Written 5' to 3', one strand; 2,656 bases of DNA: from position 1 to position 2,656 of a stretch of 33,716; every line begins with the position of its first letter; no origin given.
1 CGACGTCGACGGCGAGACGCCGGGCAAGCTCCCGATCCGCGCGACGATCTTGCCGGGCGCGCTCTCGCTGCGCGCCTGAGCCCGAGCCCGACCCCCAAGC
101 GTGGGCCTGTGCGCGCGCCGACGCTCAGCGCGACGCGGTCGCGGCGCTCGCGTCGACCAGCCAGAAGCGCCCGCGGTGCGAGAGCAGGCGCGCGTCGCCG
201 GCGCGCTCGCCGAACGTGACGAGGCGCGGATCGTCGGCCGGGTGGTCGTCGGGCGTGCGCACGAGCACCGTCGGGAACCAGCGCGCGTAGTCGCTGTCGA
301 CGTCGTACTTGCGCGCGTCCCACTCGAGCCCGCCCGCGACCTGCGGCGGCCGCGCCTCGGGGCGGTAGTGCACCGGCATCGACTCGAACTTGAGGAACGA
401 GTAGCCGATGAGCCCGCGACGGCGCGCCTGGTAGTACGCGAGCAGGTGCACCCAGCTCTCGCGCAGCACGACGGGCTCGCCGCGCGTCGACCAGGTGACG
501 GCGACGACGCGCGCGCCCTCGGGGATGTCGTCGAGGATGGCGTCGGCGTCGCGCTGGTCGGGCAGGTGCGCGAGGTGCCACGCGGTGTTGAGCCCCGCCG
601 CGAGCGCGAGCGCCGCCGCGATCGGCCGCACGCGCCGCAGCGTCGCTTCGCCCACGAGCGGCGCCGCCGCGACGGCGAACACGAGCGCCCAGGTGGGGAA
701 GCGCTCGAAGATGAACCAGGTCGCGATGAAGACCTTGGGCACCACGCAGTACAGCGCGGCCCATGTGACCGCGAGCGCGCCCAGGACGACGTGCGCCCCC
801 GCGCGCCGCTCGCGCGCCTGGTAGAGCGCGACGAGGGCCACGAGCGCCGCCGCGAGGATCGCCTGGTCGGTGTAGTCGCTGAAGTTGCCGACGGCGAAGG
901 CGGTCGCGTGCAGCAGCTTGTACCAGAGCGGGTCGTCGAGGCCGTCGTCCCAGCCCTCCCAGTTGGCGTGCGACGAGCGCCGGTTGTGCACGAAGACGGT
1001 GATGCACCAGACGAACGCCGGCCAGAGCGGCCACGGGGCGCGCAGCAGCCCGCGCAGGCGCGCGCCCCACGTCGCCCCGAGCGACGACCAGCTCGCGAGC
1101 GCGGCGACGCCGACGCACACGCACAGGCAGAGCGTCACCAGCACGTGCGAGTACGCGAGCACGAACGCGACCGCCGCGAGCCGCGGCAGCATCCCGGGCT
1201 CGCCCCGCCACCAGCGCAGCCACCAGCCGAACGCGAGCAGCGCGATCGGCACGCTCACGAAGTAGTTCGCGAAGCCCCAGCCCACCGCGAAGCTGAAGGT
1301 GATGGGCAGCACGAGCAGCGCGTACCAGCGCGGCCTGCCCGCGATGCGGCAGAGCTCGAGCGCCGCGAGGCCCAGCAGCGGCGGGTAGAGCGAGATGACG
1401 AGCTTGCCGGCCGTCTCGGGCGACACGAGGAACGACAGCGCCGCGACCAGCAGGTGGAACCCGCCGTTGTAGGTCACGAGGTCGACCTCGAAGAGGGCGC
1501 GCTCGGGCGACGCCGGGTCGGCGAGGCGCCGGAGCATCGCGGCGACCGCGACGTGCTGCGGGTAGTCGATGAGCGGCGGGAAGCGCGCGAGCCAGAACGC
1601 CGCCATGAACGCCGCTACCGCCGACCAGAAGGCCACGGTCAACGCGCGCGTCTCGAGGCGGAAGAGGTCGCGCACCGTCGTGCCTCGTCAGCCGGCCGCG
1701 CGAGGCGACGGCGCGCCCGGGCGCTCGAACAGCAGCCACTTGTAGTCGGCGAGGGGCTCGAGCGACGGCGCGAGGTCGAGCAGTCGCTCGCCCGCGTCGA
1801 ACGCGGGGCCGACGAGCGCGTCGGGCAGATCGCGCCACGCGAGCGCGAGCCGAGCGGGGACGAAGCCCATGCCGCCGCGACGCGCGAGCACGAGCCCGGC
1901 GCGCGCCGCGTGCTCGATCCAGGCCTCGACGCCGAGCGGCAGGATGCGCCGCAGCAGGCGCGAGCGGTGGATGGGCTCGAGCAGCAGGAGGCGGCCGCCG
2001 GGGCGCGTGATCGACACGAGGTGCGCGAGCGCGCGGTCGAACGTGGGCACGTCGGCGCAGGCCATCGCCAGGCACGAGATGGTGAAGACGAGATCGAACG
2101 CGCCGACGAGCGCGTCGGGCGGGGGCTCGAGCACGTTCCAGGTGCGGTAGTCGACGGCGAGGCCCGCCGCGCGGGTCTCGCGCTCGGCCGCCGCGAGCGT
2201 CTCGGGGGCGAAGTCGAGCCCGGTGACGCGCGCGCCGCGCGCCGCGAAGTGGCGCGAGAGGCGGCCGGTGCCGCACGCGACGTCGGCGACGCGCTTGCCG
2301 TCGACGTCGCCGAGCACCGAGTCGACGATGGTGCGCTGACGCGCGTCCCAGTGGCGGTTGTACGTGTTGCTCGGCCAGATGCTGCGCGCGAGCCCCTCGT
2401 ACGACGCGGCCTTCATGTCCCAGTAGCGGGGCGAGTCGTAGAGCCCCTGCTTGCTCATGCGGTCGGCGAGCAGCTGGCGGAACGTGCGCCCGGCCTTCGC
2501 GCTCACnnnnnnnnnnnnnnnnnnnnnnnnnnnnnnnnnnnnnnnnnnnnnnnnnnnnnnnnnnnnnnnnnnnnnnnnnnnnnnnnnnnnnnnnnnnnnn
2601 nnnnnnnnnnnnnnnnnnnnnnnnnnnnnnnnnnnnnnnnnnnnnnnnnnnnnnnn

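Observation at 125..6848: Arn-like polyprenyl-phosphate aminosugar operon rebuilt around an ATP-grasp ligase and a methyltransferase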

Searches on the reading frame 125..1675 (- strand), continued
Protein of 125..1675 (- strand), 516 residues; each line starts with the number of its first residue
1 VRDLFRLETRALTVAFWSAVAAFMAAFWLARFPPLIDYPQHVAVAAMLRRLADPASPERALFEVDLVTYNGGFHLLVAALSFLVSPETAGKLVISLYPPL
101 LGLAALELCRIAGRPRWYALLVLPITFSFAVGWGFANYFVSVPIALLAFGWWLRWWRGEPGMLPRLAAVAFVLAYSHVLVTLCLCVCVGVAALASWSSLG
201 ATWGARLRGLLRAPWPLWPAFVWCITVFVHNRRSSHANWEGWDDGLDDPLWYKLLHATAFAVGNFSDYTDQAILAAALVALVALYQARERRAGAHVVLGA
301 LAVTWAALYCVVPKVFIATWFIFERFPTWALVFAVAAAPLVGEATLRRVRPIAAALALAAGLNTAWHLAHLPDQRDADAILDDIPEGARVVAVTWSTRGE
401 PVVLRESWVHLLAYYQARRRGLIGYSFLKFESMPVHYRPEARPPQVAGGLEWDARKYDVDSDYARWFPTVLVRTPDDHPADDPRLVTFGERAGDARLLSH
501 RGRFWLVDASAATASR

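Call 87: search_protein_families(library=pfam, proteins=[P0225, P0303, P0302, P0322, P0333, P0364, P0268, P0300, P0330, P0366], max_evalue=0.01)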
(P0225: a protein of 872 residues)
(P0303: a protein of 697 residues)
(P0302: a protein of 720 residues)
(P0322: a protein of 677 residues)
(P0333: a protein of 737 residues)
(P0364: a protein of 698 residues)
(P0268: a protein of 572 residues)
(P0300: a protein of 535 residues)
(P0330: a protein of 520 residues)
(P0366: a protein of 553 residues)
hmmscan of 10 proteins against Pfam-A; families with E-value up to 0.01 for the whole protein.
P0225 (872 aa): 1 family
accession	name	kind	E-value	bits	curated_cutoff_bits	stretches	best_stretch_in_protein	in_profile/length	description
PF03706.18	LPG_synthase_TM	-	4.1e-30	105.7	33.4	1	24-312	2-301/302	Lysylphosphatidylglycerol synthase TM region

P0303 (697 aa): 0 families

P0302 (720 aa): 0 families

P0322 (677 aa): 1 family
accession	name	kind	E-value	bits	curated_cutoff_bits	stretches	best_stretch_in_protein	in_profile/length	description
PF17316.7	Perilipin_2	-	0.0032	17.4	30.1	1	186-251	73-137/253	Perilipin protein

P0333 (737 aa): 0 families

P0364 (698 aa): 0 families

P0268 (572 aa): 1 family
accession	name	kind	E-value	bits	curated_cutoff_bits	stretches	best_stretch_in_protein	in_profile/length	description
PF24368.1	DUF7524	-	0.0086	16.3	27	1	271-325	130-182/182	Family of unknown function (DUF7524)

P0300 (535 aa): 0 families

P0330 (520 aa): 0 families

P0366 (553 aa): 0 families

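Call 88: list_cluster_members(proteins=[P0225, P0250, P0268, P0280, P0300, P0320, P0330, P0340, P0356, P0366])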
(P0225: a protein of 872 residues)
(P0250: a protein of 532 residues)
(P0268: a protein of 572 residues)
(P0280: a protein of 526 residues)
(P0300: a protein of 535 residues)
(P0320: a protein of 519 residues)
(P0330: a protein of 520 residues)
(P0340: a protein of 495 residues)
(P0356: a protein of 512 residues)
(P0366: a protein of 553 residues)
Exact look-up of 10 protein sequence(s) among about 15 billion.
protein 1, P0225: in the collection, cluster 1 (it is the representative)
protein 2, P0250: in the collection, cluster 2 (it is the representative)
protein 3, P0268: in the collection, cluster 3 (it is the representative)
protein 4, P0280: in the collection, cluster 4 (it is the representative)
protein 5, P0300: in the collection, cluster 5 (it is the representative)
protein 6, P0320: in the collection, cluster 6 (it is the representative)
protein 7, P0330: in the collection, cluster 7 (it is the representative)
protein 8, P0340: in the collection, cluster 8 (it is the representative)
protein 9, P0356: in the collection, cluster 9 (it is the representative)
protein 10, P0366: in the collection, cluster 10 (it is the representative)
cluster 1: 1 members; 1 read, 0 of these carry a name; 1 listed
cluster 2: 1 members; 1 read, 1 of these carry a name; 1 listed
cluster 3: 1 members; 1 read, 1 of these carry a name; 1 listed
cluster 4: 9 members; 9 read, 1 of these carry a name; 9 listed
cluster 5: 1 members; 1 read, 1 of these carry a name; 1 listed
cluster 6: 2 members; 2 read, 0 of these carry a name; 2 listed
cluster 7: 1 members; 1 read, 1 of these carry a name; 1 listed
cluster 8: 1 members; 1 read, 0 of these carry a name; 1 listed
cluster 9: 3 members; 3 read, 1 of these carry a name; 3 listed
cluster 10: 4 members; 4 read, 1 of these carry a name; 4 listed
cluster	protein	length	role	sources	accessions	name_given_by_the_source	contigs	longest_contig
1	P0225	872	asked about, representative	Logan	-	-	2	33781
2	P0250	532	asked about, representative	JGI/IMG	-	hypothetical protein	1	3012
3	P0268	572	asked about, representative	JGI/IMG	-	hypothetical protein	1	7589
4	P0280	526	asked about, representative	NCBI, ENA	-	-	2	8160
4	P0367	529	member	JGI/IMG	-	hypothetical protein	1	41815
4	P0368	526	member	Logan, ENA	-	-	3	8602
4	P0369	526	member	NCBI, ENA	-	-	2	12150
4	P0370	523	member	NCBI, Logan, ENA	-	-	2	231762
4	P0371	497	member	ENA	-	-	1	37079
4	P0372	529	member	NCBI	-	-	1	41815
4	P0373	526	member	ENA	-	-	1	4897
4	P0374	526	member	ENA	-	-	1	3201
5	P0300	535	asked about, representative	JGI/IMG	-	hypothetical protein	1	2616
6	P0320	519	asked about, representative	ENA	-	-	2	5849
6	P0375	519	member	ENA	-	-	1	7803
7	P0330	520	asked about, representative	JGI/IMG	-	hypothetical protein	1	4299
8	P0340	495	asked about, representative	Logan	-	-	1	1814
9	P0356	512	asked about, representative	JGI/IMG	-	hypothetical protein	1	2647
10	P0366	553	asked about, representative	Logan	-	-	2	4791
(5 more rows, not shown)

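Call 89: find_encoding_contigs(protein=P0225, flank=10000, max_places=2)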
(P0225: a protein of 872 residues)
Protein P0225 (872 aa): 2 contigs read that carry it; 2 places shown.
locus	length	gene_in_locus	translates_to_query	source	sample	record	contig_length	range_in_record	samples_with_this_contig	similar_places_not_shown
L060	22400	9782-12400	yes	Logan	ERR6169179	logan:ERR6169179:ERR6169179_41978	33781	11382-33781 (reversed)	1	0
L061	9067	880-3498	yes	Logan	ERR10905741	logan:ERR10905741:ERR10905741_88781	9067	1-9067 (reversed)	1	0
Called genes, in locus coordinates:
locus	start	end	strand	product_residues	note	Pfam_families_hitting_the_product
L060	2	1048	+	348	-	?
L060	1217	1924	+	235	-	PF06314:ADC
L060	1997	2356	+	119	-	PF05099:TerB (faint)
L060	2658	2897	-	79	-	-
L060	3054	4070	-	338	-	-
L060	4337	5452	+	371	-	PF01073:3Beta_HSD, PF01370:Epimerase, PF02719:Polysacc_synt_2 (weak), PF04321:RmlD_sub_bind, PF13460:NAD_binding_10, PF16363:GDP_Man_Dehyd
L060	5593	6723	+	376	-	PF00155:Aminotran_1_2, PF00266:Aminotran_5 (weak), PF01041:DegT_DnrJ_EryC1, PF01212:Beta_elim_lyase (faint)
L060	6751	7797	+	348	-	PF00535:Glycos_transf_2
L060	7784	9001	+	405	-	PF02222:ATP-grasp (weak), PF02786:CPSase_L_D2, PF07478:Dala_Dala_lig_C (weak), PF13535:ATP-grasp_4, PF18603:LAL_C2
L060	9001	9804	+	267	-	PF05175:MTS, PF01209:Ubie_methyltran, PF02353:CMAS, PF13489:Methyltransf_23, PF08241:Methyltransf_11, PF08242:Methyltransf_12, PF13649:Methyltransf_25, PF13847:Methyltransf_31, +1 more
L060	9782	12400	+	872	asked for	PF03706:LPG_synthase_TM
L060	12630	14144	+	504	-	PF02550:AcetylCoA_hydro, PF13336:AcetylCoA_hyd_C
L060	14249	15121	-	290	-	-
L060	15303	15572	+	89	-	PF00312:Ribosomal_S15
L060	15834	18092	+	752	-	PF01138:RNase_PH, PF03725:RNase_PH_C, PF03726:PNPase, PF01138:RNase_PH, PF00013:KH_1, PF00575:S1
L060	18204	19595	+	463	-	PF00919:UPF0004, PF04055:Radical_SAM, PF01938:TRAM, PF18693:TRAM_2 (faint)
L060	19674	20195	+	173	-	PF21711:DCTN5 (weak), PF14602:Hexapep_2 (faint), PF25087:GMPPB_C (weak), PF25084:LbH_EIF2B (weak), PF00132:Hexapep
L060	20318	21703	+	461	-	PF12229:PG_binding_4, PF04294:VanW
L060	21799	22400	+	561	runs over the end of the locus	PF03734:YkuD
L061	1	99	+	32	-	?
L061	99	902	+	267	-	PF05175:MTS, PF01209:Ubie_methyltran, PF02353:CMAS, PF13489:Methyltransf_23, PF08241:Methyltransf_11, PF08242:Methyltransf_12, PF13649:Methyltransf_25, PF13847:Methyltransf_31, +1 more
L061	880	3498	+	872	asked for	PF03706:LPG_synthase_TM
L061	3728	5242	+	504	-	PF02550:AcetylCoA_hydro, PF13336:AcetylCoA_hyd_C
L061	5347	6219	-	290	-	-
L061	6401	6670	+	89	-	PF00312:Ribosomal_S15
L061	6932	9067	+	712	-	?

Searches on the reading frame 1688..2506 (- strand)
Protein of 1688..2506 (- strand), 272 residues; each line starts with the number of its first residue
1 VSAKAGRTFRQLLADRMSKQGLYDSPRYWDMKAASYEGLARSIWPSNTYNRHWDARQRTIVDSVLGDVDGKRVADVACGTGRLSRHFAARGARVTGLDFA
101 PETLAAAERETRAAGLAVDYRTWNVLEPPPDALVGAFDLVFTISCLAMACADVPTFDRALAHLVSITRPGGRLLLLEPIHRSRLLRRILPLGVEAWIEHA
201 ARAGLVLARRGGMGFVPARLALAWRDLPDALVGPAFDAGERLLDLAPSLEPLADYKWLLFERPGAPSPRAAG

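Call 6: search_protein_families(library=pfam, proteins=[window:1688-2506:-], max_evalue=0.01)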
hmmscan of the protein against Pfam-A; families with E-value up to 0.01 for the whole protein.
window:1688-2506:- (272 aa): 9 families
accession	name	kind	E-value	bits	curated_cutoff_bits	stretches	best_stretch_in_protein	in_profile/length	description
PF13649.12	Methyltransf_25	-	7.3e-16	59.1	27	1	73-171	1-97/97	Methyltransferase domain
PF08241.18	Methyltransf_11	-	8.2e-14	52.5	21.2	1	75-174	2-94/95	Methyltransferase domain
PF08242.18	Methyltransf_12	-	1.7e-13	51.6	30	1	75-173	2-98/98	Methyltransferase domain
PF13847.12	Methyltransf_31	-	4.4e-11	43.1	27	1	69-185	3-119/145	Methyltransferase domain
PF13489.12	Methyltransf_23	-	9e-08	32.4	27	1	65-188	17-129/164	Methyltransferase domain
PF01234.23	NNMT_PNMT_TEMT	-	9.6e-08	32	25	1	115-179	139-201/261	NNMT/PNMT/TEMT family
PF01209.24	Ubie_methyltran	-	1.4e-07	31.5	20.1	1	58-179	36-155/233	ubiE/COQ5 methyltransferase family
PF05175.20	MTS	-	0.00073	19.7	23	1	68-131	30-96/170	Methyltransferase small domain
PF02353.26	CMAS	-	0.0025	17.6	27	1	66-175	59-164/273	Mycolic acid cyclopropane synthetase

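Call 7: search_protein_families(library=ncbifam, proteins=[window:1688-2506:-], max_evalue=0.01)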
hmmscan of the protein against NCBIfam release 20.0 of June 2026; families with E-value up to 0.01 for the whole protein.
window:1688-2506:- (272 aa): 40 families (the best 25 are shown)
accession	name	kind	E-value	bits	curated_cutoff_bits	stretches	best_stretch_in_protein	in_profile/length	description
NF043040.1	corrin_prot_MT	hypoth_equivalog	8e-16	58.1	180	1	56-191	30-163/216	corrinoid protein-associated methyltransferase CpaM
TIGR01983.1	UbiG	equivalog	5.2e-11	42.3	102.95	1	66-175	46-151/228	bifunctional 2-polyprenyl-6-hydroxyphenol methylase/3-demethylubiquinol 3-O-methyltransferase UbiG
NF001241.0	PRK00216.1-2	equivalog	1.6e-10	41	327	1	51-177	37-149/231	demethylmenaquinone methyltransferase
NF007610.0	PRK10258.1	equivalog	1.9e-10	40.5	342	1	48-174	19-137/251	malonyl-ACP O-methyltransferase BioC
TIGR02021.1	BchM-ChlM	equivalog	2.1e-10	40.4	158.9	1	59-168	43-148/218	magnesium protoporphyrin IX methyltransferase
NF010703.0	PRK14103.1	equivalog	6.3e-10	38.9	320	1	43-134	1-94/256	trans-aconitate 2-methyltransferase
TIGR01934.1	MenG_MenH_UbiE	subfamily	9.4e-09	34.9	158.35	1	50-182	24-148/223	ubiquinone/menaquinone biosynthesis methyltransferase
NF041820.1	daptide_MTase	equivalog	1.9e-08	34.1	175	1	71-115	38-82/243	daptide-type RiPP biosynthesis methyltransferase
TIGR04290.1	meth_Rta_06860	hypoth_equivalog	2.4e-08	33.7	300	1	58-145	38-124/226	TIGR04290 family methyltransferase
NF001244.0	PRK00216.1-5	equivalog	4.2e-08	32.8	216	1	48-181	31-159/236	bifunctional demethylmenaquinone methyltransferase/2-methoxy-6-polyprenyl-1,4-benzoquinol methylase UbiE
NF045667.1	MTase_DVU1556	equivalog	2.6e-07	30.3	155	1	69-175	22-119/213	DVU_1556 family methyltransferase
TIGR02072.1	BioC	equivalog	2e-06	27.8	184.95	1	60-175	19-132/244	malonyl-ACP O-methyltransferase BioC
NF001240.0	PRK00216.1-1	equivalog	3e-06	26.5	378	1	68-177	62-170/251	bifunctional demethylmenaquinone methyltransferase/2-methoxy-6-polyprenyl-1,4-benzoquinol methylase UbiE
TIGR02752.1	MenG_heptapren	equivalog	3.3e-06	26.8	419.85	1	49-177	27-151/231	demethylmenaquinone methyltransferase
NF041536.1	ArsM_DUF2284_UU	exception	1.2e-05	23.9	575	1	69-187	76-192/459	arsenite methyltransferase/DUF2284 domain selenoprotein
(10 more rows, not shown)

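Call 21: search_solved_structures(query=window:1688-2506:-, max_evalue=0.001)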
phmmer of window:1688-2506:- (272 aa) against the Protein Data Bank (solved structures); distinct sequences matched with E-value up to 0.001: 49.
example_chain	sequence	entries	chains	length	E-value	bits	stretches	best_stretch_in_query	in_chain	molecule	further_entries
4kdr_A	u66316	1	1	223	9.8e-12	47.8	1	65-200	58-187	3-demethylubiquinone-9 3-methyltransferase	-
5dpm_A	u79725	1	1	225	1e-11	47.8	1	65-200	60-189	Ubiquinone biosynthesis O-methyltransferase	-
4kdc_A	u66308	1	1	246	6.9e-10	41.7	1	65-174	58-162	3-demethylubiquinone-9 3-methyltransferase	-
5jdz_A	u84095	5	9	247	3.9e-08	36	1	58-173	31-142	Methyl transferase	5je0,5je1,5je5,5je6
5je3_A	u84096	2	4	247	4.1e-08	35.9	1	58-173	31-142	Methyl transferase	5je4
5jdy_A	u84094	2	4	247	4.3e-08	35.8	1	58-173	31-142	Methyl transferase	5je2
8rdl_A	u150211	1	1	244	5.8e-08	35.4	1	56-174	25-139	ToxA protein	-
7qcb_A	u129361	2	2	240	2e-07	33.7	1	71-185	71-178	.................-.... 27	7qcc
5f8c_A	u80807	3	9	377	2.8e-07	33.2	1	69-194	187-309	Methyltransferase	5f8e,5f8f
2i6g_A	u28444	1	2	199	1.3e-06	31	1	70-176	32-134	Putative methyltransferase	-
3bus_A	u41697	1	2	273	1.3e-06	31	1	65-176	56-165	Methyltransferase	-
9ri2_A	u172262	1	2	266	1.8e-06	30.5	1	72-179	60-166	Methyltransferase, putative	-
1wzn_A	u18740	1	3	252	2.1e-06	30.3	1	70-171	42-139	SAM-dependent methyltransferase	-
5gm1_A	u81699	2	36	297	3.7e-06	29.5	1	65-184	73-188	O-methylransferase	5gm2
9gvm_A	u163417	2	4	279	4.8e-06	29.1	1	136-196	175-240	Nicotinamide N-methyltransferase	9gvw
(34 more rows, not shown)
